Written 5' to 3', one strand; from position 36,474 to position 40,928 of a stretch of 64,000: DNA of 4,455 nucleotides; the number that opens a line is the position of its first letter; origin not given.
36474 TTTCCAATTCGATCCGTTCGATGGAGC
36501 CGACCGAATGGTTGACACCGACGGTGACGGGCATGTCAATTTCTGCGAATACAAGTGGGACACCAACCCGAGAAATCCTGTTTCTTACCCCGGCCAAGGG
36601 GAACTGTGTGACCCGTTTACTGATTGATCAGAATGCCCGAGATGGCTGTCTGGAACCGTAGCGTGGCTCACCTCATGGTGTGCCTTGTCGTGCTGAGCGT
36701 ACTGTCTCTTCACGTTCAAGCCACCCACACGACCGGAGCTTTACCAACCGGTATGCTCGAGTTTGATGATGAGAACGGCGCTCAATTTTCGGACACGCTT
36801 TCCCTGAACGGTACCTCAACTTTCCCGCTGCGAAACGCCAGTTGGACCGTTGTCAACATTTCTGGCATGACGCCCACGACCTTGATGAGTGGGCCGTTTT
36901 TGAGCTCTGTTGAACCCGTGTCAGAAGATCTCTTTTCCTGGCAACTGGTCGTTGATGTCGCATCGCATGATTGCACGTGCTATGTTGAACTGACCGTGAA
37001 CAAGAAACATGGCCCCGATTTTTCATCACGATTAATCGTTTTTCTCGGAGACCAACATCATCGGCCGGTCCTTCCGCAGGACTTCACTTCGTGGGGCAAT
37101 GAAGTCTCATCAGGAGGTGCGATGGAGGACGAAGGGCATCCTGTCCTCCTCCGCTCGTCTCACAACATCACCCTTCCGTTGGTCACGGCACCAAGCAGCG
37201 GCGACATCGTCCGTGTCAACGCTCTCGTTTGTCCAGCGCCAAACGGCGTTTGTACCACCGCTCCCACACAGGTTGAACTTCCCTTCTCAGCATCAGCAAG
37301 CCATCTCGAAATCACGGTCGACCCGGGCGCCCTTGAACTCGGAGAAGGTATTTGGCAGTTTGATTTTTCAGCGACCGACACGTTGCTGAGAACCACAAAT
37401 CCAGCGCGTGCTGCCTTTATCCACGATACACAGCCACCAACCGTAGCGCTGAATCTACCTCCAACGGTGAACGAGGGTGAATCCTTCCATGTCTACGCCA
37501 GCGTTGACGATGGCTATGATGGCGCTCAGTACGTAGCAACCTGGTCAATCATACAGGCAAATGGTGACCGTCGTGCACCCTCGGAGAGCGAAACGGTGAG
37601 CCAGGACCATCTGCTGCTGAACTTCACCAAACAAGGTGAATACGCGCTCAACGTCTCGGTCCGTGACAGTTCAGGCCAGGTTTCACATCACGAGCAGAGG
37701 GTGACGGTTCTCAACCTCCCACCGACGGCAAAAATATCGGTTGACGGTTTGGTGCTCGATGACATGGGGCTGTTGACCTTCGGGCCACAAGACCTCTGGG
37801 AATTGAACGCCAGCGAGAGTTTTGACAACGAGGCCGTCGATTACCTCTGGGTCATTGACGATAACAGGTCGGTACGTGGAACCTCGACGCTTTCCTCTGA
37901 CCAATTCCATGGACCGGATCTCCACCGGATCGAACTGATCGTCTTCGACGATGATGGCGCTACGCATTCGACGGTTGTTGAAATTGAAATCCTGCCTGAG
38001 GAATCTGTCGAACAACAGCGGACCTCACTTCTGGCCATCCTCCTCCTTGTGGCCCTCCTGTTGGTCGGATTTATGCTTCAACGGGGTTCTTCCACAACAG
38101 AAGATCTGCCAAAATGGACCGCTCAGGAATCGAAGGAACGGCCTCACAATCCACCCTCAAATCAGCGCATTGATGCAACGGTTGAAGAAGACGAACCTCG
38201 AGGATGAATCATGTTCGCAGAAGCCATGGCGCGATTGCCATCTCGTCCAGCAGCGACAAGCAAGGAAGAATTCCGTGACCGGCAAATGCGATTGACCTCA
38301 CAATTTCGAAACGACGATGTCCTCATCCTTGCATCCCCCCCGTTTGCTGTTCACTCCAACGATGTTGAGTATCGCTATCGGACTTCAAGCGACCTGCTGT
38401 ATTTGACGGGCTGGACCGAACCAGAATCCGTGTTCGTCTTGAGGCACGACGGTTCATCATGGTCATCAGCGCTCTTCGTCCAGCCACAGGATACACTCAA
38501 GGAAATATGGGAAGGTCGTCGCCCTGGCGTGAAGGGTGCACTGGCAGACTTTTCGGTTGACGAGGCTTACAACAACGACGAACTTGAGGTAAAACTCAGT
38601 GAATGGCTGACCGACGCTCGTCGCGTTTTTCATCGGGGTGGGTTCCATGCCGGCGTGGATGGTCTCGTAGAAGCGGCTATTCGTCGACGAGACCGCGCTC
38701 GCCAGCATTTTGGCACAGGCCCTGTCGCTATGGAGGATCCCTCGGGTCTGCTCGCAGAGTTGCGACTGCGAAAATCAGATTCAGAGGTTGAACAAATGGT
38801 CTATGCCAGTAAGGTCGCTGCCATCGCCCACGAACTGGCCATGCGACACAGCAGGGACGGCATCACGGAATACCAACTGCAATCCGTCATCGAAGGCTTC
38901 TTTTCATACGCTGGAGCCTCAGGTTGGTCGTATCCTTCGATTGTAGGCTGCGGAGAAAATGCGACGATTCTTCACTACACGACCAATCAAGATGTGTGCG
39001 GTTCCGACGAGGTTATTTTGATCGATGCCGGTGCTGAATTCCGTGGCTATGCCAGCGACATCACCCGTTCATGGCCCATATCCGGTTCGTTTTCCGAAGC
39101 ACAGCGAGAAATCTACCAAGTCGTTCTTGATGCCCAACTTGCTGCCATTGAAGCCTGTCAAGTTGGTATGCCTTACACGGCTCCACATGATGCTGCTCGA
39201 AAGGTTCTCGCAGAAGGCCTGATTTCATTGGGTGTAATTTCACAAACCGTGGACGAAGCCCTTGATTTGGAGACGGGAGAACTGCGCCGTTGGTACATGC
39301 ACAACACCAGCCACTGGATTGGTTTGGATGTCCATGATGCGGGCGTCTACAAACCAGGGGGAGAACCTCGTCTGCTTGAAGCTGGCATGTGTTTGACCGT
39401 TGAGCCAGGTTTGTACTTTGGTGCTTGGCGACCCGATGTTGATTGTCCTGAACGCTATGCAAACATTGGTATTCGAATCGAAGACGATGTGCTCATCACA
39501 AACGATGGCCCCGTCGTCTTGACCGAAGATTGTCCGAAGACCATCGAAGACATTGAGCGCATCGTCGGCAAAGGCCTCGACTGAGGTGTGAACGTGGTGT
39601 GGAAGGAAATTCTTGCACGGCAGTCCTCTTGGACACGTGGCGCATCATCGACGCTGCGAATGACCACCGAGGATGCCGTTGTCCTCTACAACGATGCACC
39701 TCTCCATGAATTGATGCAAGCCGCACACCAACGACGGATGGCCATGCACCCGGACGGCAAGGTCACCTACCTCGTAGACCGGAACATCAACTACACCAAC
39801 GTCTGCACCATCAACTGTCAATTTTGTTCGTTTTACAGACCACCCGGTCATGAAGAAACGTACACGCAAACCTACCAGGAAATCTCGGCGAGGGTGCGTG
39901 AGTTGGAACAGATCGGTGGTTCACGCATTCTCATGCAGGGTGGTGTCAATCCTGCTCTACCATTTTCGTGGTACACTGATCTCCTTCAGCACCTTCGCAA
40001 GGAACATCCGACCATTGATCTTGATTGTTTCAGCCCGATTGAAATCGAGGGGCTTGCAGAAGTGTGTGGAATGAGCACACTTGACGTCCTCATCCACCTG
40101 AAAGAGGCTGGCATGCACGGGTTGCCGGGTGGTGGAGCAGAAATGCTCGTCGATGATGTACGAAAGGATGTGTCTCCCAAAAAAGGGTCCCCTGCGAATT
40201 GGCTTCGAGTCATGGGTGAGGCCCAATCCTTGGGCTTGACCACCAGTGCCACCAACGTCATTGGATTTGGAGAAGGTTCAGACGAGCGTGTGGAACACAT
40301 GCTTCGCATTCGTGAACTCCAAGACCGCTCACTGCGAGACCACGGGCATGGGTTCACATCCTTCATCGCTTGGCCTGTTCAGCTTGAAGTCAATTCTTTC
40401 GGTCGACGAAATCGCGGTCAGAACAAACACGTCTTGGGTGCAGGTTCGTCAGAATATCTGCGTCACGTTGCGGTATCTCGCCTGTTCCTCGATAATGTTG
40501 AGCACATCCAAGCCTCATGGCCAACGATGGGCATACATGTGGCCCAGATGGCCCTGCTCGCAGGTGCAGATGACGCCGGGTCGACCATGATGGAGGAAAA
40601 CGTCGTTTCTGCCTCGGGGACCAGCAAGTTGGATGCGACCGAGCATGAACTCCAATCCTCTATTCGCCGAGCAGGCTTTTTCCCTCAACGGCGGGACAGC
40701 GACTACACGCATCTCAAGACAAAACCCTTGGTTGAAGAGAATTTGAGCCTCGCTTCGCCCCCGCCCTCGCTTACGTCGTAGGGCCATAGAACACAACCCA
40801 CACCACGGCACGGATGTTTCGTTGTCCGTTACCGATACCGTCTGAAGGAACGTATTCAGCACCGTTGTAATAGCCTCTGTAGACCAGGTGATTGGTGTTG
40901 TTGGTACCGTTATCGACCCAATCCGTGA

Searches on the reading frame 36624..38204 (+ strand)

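Call 80: search_protein_families(library=pfam, proteins=[window:36624-38204:+], max_evalue=0.00001)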
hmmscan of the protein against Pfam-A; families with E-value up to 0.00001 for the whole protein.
window:36624-38204:+ (527 aa): 1 family
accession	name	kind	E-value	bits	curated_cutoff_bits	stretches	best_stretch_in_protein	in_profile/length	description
PF18911.6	PKD_4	-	5.3e-08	33.3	27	0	270-362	2-85/85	PKD domain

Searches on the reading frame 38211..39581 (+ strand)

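Call 80: search_protein_families(library=pfam, proteins=[window:38211-39581:+], max_evalue=0.00001)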
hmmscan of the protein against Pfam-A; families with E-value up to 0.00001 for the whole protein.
window:38211-39581:+ (457 aa): 2 families
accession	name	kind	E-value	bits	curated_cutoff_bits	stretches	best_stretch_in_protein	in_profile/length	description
PF00557.29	Peptidase_M24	-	6.1e-60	203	23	1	194-431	1-208/208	Metallopeptidase family M24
PF05195.22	AMP_N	-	5.1e-29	100.9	24.6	1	21-139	1-120/121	Aminopeptidase P, N-terminal domain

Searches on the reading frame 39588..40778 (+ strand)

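Call 80: search_protein_families(library=pfam, proteins=[window:39588-40778:+], max_evalue=0.00001)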
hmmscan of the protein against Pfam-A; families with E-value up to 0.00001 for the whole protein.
window:39588-40778:+ (397 aa): 2 families
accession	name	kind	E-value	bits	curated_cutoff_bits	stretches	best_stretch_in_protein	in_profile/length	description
PF19288.4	CofH_C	-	1.4e-31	109.4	27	1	254-377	2-120/125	CofH/MqnC C-terminal region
PF04055.27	Radical_SAM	-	2e-15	57.8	29.5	1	67-238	1-163/166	Radical SAM superfamily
